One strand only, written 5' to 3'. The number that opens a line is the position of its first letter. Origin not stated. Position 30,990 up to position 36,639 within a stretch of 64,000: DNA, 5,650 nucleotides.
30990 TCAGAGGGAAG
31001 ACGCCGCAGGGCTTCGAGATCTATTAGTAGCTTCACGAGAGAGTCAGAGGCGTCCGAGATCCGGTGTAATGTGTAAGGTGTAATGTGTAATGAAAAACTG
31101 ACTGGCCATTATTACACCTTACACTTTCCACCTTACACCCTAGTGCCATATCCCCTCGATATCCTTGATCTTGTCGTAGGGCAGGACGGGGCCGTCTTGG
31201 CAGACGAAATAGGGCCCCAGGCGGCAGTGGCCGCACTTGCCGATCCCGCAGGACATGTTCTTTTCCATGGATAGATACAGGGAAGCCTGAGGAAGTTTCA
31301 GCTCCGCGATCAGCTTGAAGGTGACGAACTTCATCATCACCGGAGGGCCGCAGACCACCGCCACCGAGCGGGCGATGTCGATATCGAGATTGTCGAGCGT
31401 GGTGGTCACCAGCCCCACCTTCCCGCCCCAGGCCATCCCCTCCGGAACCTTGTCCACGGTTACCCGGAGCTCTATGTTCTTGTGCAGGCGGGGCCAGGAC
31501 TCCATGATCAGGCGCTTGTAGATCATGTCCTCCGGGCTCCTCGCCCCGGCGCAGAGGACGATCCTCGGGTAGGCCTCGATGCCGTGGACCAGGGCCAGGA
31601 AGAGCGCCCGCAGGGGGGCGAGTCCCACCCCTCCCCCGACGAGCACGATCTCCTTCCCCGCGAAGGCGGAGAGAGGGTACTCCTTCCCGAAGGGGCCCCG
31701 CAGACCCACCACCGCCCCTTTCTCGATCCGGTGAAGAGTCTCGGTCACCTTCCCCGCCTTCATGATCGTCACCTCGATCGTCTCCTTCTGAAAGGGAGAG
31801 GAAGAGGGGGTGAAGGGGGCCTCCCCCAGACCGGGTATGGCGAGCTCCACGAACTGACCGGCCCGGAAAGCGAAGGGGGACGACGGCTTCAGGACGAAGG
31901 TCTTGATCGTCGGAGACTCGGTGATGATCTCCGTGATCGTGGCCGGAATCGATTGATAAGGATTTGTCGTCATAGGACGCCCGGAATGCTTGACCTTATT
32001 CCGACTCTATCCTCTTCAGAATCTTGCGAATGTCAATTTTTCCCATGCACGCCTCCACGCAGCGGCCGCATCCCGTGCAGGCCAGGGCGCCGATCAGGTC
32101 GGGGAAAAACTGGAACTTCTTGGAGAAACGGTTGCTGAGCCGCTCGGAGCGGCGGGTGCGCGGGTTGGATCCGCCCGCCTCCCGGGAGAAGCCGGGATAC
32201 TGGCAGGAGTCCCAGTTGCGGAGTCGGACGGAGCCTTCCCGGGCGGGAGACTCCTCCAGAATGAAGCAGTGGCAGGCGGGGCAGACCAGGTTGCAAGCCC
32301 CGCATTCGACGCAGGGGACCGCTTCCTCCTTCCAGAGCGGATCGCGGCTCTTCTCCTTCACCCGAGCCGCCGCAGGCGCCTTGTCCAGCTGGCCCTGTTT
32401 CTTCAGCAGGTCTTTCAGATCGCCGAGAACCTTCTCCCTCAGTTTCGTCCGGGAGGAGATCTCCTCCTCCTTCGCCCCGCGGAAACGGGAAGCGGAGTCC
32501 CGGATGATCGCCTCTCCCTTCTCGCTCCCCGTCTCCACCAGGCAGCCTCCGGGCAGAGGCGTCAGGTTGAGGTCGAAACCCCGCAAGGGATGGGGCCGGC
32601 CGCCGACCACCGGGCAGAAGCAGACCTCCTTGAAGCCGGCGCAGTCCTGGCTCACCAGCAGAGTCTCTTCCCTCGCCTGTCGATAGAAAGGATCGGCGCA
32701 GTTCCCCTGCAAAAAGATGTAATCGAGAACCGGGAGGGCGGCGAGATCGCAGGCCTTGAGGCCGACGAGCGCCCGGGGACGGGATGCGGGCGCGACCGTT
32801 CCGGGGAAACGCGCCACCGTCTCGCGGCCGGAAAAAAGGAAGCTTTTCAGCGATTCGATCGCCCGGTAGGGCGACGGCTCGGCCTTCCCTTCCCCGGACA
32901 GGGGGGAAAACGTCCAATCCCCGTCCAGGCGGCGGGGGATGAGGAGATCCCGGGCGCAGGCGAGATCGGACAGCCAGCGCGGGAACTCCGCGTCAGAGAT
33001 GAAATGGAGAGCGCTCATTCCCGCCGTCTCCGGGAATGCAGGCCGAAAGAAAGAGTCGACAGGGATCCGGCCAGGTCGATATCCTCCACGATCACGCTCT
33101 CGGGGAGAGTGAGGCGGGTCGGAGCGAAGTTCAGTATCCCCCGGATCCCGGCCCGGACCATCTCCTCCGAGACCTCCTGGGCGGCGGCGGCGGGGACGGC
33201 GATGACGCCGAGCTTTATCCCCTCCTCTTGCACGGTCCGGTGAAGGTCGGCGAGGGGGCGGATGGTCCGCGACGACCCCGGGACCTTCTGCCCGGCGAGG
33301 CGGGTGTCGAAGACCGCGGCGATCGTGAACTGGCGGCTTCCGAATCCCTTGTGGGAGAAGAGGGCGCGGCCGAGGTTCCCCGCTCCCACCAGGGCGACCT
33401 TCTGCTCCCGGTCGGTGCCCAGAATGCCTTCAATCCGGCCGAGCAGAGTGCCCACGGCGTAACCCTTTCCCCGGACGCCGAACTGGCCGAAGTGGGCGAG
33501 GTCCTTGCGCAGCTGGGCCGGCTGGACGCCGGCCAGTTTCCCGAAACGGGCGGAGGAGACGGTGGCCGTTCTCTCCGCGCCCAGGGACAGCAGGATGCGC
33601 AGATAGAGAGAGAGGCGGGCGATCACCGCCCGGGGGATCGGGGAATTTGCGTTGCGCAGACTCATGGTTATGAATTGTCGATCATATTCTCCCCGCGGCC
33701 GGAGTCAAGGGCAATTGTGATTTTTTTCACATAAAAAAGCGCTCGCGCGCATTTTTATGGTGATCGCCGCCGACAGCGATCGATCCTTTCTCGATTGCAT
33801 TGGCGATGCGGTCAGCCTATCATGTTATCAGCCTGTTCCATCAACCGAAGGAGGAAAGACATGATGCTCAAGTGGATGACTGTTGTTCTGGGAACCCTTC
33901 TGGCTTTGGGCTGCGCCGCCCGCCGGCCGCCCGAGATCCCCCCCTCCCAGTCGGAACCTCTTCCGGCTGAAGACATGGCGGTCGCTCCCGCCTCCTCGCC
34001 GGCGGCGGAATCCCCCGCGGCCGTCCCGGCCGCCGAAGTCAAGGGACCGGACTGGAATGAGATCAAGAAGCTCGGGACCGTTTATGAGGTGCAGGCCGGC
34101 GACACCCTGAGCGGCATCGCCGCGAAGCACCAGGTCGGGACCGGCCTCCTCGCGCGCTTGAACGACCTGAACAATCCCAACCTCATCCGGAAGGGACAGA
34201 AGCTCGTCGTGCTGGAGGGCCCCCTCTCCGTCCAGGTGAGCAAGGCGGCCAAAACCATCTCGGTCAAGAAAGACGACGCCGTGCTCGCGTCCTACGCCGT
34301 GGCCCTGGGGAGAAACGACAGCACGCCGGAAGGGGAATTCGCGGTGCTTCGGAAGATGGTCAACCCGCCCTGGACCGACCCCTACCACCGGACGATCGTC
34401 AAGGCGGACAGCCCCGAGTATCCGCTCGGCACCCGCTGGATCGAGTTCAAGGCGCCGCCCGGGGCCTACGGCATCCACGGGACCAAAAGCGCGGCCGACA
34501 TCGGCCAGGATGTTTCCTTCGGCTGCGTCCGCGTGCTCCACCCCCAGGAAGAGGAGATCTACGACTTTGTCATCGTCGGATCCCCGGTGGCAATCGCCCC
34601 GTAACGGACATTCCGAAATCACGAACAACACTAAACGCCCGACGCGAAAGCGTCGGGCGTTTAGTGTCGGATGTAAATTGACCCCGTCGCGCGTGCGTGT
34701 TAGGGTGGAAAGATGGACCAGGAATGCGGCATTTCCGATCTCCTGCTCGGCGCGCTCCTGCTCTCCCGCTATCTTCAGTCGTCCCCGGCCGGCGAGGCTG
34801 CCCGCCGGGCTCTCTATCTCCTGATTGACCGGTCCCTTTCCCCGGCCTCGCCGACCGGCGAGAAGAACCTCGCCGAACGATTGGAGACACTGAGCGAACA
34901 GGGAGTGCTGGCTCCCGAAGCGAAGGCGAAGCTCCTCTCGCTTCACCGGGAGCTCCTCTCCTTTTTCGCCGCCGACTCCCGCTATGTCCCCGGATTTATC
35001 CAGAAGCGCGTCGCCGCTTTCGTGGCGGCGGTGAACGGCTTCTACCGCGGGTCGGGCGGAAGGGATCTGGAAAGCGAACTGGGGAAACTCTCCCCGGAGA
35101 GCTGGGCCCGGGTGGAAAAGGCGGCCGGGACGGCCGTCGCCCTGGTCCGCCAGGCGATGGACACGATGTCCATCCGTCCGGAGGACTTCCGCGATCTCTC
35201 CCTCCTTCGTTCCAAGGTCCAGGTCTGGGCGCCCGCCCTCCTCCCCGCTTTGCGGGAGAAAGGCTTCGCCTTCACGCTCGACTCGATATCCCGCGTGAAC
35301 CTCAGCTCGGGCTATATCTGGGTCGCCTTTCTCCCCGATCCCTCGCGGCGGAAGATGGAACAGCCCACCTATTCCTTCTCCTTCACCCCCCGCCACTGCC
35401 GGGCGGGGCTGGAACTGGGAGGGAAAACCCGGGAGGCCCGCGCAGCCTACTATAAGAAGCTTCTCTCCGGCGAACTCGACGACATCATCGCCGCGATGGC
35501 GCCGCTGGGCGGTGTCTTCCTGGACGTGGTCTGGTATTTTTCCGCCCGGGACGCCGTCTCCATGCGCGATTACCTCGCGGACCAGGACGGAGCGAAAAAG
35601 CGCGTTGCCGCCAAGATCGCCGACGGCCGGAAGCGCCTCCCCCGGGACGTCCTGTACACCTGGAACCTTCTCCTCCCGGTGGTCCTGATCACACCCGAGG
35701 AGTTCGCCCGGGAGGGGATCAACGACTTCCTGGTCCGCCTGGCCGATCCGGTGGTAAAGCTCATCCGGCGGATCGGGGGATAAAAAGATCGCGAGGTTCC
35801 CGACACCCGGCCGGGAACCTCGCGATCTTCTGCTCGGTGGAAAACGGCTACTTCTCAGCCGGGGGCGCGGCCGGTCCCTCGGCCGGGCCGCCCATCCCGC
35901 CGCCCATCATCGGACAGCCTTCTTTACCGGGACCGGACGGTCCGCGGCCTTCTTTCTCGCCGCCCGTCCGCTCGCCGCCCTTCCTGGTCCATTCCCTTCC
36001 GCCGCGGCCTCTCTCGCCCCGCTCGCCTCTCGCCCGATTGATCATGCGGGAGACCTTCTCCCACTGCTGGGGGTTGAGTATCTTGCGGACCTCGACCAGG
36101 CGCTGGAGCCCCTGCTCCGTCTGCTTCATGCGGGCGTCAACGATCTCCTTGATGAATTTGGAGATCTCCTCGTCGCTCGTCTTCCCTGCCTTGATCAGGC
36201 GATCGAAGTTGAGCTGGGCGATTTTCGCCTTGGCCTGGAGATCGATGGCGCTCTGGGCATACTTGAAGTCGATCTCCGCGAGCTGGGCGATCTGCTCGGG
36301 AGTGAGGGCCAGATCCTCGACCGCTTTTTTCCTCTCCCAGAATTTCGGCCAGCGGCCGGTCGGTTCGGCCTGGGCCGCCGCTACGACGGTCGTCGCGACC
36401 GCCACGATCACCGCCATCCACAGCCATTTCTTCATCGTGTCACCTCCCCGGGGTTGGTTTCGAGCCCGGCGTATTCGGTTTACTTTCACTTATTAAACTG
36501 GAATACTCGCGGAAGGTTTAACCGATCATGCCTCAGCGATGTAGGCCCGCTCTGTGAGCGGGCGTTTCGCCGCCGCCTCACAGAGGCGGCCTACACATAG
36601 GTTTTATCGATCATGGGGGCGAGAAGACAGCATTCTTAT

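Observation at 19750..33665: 17-gene Rex-headed operon for an Mrp/Mbh-type group 4 [NiFe] hydrogenase carrying a sulfhydrogenase-beta/gamma-like NAD(P)H module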

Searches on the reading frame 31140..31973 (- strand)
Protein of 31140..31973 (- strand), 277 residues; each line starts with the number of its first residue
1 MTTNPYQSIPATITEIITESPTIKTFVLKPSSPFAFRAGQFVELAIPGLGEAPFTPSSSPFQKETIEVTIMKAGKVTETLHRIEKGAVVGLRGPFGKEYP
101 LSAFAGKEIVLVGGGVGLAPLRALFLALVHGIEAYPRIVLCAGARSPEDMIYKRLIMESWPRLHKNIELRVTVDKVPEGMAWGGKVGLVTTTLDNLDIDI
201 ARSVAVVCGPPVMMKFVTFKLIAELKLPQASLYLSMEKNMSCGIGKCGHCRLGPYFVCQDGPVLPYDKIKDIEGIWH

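Call 4: search_protein_families(library=pfam, proteins=[window:31140-31973:-], max_evalue=0.01)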
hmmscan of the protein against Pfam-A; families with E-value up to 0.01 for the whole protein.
window:31140-31973:- (277 aa): 4 families
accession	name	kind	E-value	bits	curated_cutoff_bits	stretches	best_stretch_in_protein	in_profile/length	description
PF00175.26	NAD_binding_1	-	4.6e-11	43.8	22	1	111-217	1-107/109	Oxidoreductase NAD-binding domain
PF10418.14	DHODB_Fe-S_bind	-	2.2e-09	37.3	23.9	1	237-269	1-40/41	Iron-sulfur cluster binding domain of dihydroorotate dehydrogenase B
PF00970.30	FAD_binding_6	-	1.8e-06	28.6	21.1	1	11-97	2-96/99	Oxidoreductase FAD-binding domain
PF08022.18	FAD_binding_8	-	0.0018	18.8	22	1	17-82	11-80/109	FAD-binding domain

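Call 29: search_solved_structures(query=window:31140-31973:-, max_evalue=0.001)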
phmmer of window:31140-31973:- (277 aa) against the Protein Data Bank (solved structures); distinct sequences matched with E-value up to 0.001: 48.
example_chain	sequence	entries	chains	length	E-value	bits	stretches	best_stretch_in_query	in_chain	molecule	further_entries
9nez_C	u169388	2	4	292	1.5e-44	155.7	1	4-273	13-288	Sulfhydrogenase 1 subunit gamma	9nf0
1ep1_B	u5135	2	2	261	1.1e-16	64.2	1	38-264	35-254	DIHYDROOROTATE DEHYDROGENASE B (PYRK SUBUNIT)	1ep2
1ep3_B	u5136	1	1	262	1.1e-16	64.2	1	38-264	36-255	DIHYDROOROTATE DEHYDROGENASE B (PYRK SUBUNIT)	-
5ksw_B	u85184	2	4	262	2e-16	63.4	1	38-264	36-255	Dihydroorotate dehydrogenase B (NAD(+)), electron transfer subunit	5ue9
4ylf_A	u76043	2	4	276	1.8e-14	57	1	26-265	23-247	Dihydroorotate dehydrogenase B (NAD(+)), electron transfer subunit homolog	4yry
5jca_S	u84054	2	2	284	2e-10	43.7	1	30-264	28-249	NADH-dependent Ferredoxin:NADP Oxidoreductase (NfnI) subunit beta | NADH-dependent Ferredoxin:NADP Oxidoreductase subunit beta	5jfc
5ogx_A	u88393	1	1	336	6.3e-10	42.1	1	2-151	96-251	Cytochrome P450 reductase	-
2eix_A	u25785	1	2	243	1.1e-09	41.3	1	30-217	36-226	NADH-cytochrome b5 reductase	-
7qty_A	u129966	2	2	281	1.3e-09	41.1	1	79-230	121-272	Na(+)-translocating NADH-quinone reductase subunit F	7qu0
2r6h_A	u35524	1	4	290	6.4e-09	38.8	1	72-232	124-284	NADH:ubiquinone oxidoreductase, Na translocating, F subunit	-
1qfj_A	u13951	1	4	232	1.5e-08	37.6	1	12-193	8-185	PROTEIN (FLAVIN REDUCTASE)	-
7qu3_A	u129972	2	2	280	8.4e-08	35.1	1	73-232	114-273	Na(+)-translocating NADH-quinone reductase subunit F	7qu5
7rom_A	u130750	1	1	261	1.7e-07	34.1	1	4-218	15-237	NADH-cytochrome b5 reductase 1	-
1tvc_A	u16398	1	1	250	2.4e-07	33.6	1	35-228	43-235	METHANE MONOOXYGENASE COMPONENT C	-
1krh_A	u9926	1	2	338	2.1e-06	30.5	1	31-136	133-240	Benzoate 1,2-Dioxygenase Reductase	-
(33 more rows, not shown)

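Call 44: search_solved_structures(query=window:31140-31973:-, max_evalue=1e-30, show_alignments=1)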
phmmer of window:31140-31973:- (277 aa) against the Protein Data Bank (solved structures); distinct sequences matched with E-value up to 1e-30: 1.
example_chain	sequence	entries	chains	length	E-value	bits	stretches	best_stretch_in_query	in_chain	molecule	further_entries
9nez_C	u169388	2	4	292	1.5e-44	155.7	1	4-273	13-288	Sulfhydrogenase 1 subunit gamma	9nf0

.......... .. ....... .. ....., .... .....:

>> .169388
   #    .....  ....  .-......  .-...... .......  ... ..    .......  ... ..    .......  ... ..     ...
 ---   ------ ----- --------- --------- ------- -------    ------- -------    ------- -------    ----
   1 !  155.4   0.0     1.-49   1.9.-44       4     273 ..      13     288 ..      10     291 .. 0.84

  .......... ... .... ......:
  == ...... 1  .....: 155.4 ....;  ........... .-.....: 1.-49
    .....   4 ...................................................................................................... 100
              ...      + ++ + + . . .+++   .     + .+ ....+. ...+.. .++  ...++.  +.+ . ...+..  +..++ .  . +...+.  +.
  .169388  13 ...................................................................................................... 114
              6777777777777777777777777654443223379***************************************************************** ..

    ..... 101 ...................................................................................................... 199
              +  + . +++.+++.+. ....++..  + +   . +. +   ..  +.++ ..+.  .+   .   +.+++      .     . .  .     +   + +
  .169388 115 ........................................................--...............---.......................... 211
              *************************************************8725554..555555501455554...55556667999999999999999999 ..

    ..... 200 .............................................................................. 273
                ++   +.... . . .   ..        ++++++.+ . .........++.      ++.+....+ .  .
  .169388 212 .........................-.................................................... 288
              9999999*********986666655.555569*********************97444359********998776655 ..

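Call 51: search_protein_families(library=ncbifam, proteins=[window:31140-31973:-], max_evalue=0.00001)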
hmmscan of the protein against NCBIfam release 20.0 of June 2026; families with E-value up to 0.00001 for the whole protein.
window:31140-31973:- (277 aa): 21 families
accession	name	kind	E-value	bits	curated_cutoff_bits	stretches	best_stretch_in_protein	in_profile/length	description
NF006220.0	PRK08345.1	subfamily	3.7e-58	197.1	395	1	2-274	4-292/294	cytochrome-c3 hydrogenase subunit gamma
TIGR02911.1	sulfite_red_B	equivalog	1.5e-54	184.8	288.6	1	10-271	7-258/261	anaerobic sulfite reductase subunit AsrB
NF040830.1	sulfhyd_ShyC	equivalog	6.1e-50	170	600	1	4-268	2-280/288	NAD(P)-dependent hydrogenase/sulfhydrogenase 2 subunit gamma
NF000796.0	PRK00054.1-1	equivalog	3.8e-46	157.4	224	1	10-271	5-237/254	dihydroorotate dehydrogenase electron transfer subunit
NF040835.1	sulfhyd_HydG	equivalog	3.2e-45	154.6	650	1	33-274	47-289/292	NADPH-dependent hydrogenase/sulfhydrogenase 1 subunit gamma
NF058606.1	GlBtMonoRdsGbcB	equivalog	4.5e-22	78.4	500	1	14-218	19-229/362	glycine betaine monooxygenase reductase subunit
NF000798.0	PRK00054.1-3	equivalog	1.2e-21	77.5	219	1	31-264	26-237/244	dihydroorotate dehydrogenase electron transfer subunit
NF004862.0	PRK06222.1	subfamily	2e-20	73.5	220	1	35-264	27-243/281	sulfide/dihydroorotate dehydrogenase-like FAD/NAD-binding protein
NF000799.0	PRK00054.1-4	equivalog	5.8e-20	71.4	314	1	62-268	63-255/258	dihydroorotate dehydrogenase electron transfer subunit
NF000797.0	PRK00054.1-2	equivalog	1.4e-19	70.4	270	1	20-265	26-261/267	dihydroorotate dehydrogenase electron transfer subunit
NF009414.0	PRK12778.1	equivalog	1.2e-18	66.8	1103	1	36-264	28-243/752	bifunctional dihydroorotate dehydrogenase B NAD binding subunit/NADPH-dependent glutamate synthase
NF005963.0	PRK08051.1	equivalog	9.4e-18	64.4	230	1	8-233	3-226/233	NAD(P)H-flavin reductase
NF040810.1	BenC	equivalog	2.3e-14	53.3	430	1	7-232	103-325/333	benzoate 1,2-dioxygenase electron transfer component BenC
NF045803.1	MethMoxFADbindMmoC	equivalog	5.7e-13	48.3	500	1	33-234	137-337/343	aromatic/alkene monooxygenase hydroxylase FAD-binding subunit MmoC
NF009415.0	PRK12779.1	equivalog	9e-13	47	1519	1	11-252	651-893/944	putative bifunctional glutamate synthase subunit beta/2-polyprenylphenol hydroxylase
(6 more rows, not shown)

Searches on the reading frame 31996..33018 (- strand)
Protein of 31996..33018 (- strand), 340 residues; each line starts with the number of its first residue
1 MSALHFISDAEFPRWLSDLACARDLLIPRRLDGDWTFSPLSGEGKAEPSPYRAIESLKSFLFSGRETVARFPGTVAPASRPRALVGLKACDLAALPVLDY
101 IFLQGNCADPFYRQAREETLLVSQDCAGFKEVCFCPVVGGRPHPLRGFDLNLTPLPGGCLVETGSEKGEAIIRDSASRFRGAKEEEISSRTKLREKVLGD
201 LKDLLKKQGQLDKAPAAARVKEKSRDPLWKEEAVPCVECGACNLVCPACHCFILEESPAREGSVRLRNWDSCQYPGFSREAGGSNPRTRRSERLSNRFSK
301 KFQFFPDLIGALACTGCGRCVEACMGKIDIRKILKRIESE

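Call 4: search_protein_families(library=pfam, proteins=[window:31996-33018:-], max_evalue=0.01)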
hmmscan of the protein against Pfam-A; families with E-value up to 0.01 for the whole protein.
window:31996-33018:- (340 aa): 9 families
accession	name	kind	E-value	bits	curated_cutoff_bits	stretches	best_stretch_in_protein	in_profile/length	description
PF17179.9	Fer4_22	-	6.2e-28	97.9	27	1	236-328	2-95/95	4Fe-4S dicluster domain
PF13187.11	Fer4_9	-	5e-07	30.1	27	1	312-327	35-50/52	4Fe-4S dicluster domain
PF12797.12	Fer4_2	-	1.4e-06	28.3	24.5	1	309-324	5-20/22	4Fe-4S binding domain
PF12838.12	Fer4_7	-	2.3e-06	28.4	27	1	314-325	2-13/52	4Fe-4S dicluster domain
PF13746.11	Fer4_18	-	1e-05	26.1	27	0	312-334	59-81/114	4Fe-4S dicluster domain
PF13183.11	Fer4_8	-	3.9e-05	24.6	27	1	235-326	4-66/68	4Fe-4S dicluster domain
PF13534.11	Fer4_17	-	5.3e-05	24.1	22.2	0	222-247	32-57/61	4Fe-4S dicluster domain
PF13237.11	Fer4_10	-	0.0044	17.4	25.5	0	232-324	5-52/53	4Fe-4S dicluster domain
PF00037.32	Fer4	-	0.0096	16.2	21.1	0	313-324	7-18/24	4Fe-4S binding domain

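Call 28: search_solved_structures(query=window:31996-33018:-, max_evalue=0.01)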
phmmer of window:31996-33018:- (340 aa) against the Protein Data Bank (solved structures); distinct sequences matched with E-value up to 0.01: 2.
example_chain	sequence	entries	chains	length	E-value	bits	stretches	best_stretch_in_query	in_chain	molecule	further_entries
9nez_B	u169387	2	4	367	5.9e-34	121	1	37-337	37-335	Sulfhydrogenase 1 subunit beta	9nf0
8rvu_E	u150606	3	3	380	0.00038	23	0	157-253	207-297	Formate dehydrogenase, beta subunit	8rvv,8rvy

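Call 51: search_protein_families(library=ncbifam, proteins=[window:31996-33018:-], max_evalue=0.00001)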
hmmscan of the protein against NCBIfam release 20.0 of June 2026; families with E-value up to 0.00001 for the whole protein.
window:31996-33018:- (340 aa): 3 families
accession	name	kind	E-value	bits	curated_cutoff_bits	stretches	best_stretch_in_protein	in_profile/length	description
NF040829.1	sulfhyd_ShyB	equivalog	2.4e-44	151.7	690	1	57-337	56-329/334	NAD(P)-dependent hydrogenase/sulfhydrogenase 2 subunit beta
NF040833.1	sulfhyd_HydB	equivalog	4e-38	131.2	750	1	52-337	52-335/367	NADPH-dependent hydrogenase/sulfhydrogenase 1 subunit beta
TIGR02910.1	sulfite_red_A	equivalog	6.6e-33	114.4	323.15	1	79-338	87-327/334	anaerobic sulfite reductase subunit AsrA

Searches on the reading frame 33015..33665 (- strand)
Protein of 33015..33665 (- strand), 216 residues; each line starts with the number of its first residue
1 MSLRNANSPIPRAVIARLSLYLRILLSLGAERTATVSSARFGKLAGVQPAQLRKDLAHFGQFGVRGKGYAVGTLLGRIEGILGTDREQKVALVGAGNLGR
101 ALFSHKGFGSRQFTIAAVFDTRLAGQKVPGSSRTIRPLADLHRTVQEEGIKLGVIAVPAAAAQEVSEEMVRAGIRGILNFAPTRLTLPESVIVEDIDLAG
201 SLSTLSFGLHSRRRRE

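Call 4: search_protein_families(library=pfam, proteins=[window:33015-33665:-], max_evalue=0.01)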
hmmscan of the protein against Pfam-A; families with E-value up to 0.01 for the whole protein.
window:33015-33665:- (216 aa): 3 families
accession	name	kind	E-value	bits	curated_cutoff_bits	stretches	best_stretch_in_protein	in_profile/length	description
PF02629.25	CoA_binding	-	7.3e-15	56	22.3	1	86-182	2-96/97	CoA binding domain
PF06971.19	Put_DNA-bind_N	-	1.2e-14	54.5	27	1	10-56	2-48/49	Putative DNA-binding protein N-terminus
PF01408.29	GFO_IDH_MocA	-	0.0012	19.9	24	1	89-174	2-87/120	Oxidoreductase family, NAD-binding Rossmann fold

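Call 51: search_protein_families(library=ncbifam, proteins=[window:33015-33665:-], max_evalue=0.00001)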
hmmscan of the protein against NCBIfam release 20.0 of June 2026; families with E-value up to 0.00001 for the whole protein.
window:33015-33665:- (216 aa): 9 families
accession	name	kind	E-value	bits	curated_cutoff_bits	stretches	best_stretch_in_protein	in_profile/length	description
NF003995.0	PRK05472.2-4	subfamily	5.2e-69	232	126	1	8-214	4-210/213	redox-sensing transcriptional repressor Rex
NF003992.0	PRK05472.2-1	equivalog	2.2e-68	230.1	226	1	5-212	16-223/249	redox-sensing transcriptional repressor Rex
NF003993.0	PRK05472.2-2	equivalog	1.6e-66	223.9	217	1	9-214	5-210/212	redox-sensing transcriptional repressor Rex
NF003990.0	PRK05472.1-4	equivalog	4.7e-50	170.1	233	1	7-213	4-210/214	redox-sensing transcriptional repressor Rex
NF003994.0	PRK05472.2-3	equivalog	6.2e-50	169.6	130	1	7-213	6-212/217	redox-sensing transcriptional repressor Rex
NF003996.0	PRK05472.2-5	equivalog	2e-49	168.3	138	1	10-214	2-204/209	redox-sensing transcriptional repressor Rex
NF003989.0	PRK05472.1-3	equivalog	9.4e-48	162.8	177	1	6-212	4-210/215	redox-sensing transcriptional repressor Rex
NF003988.0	PRK05472.1-1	equivalog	5.9e-39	134.2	321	1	8-208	5-207/214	redox-sensing transcriptional repressor Rex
NF003991.0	PRK05472.1-5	equivalog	3.7e-36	125.1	198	1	7-208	4-205/211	redox-sensing transcriptional repressor Rex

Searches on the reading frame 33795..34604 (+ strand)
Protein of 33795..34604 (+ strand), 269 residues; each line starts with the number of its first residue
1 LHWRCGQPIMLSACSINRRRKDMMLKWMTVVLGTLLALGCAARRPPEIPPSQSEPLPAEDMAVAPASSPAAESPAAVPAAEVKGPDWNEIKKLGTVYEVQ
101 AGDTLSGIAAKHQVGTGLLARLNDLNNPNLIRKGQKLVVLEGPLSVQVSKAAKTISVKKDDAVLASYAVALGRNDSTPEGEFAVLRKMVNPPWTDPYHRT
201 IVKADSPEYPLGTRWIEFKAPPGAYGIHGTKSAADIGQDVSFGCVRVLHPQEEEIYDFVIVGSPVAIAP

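Call 49: search_protein_families(library=pfam, proteins=[window:33795-34604:+], max_evalue=0.00001)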
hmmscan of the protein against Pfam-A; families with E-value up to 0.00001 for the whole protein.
window:33795-34604:+ (269 aa): 2 families
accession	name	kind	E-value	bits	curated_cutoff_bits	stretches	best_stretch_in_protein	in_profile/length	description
PF03734.19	YkuD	-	4e-16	60.3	23.4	1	146-267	4-146/146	L,D-transpeptidase catalytic domain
PF01476.26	LysM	-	1.8e-12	47.5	20.9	1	97-139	1-42/43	LysM domain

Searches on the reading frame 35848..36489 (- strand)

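Call 49: search_protein_families(library=pfam, proteins=[window:35848-36489:-], max_evalue=0.00001)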
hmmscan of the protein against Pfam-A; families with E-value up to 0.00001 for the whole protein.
window:35848-36489:- (213 aa): 1 family
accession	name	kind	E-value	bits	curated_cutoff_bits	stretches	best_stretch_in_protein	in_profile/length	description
PF13801.11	Metal_resist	-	5e-07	30.4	29.2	1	27-144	3-124/125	Heavy-metal resistance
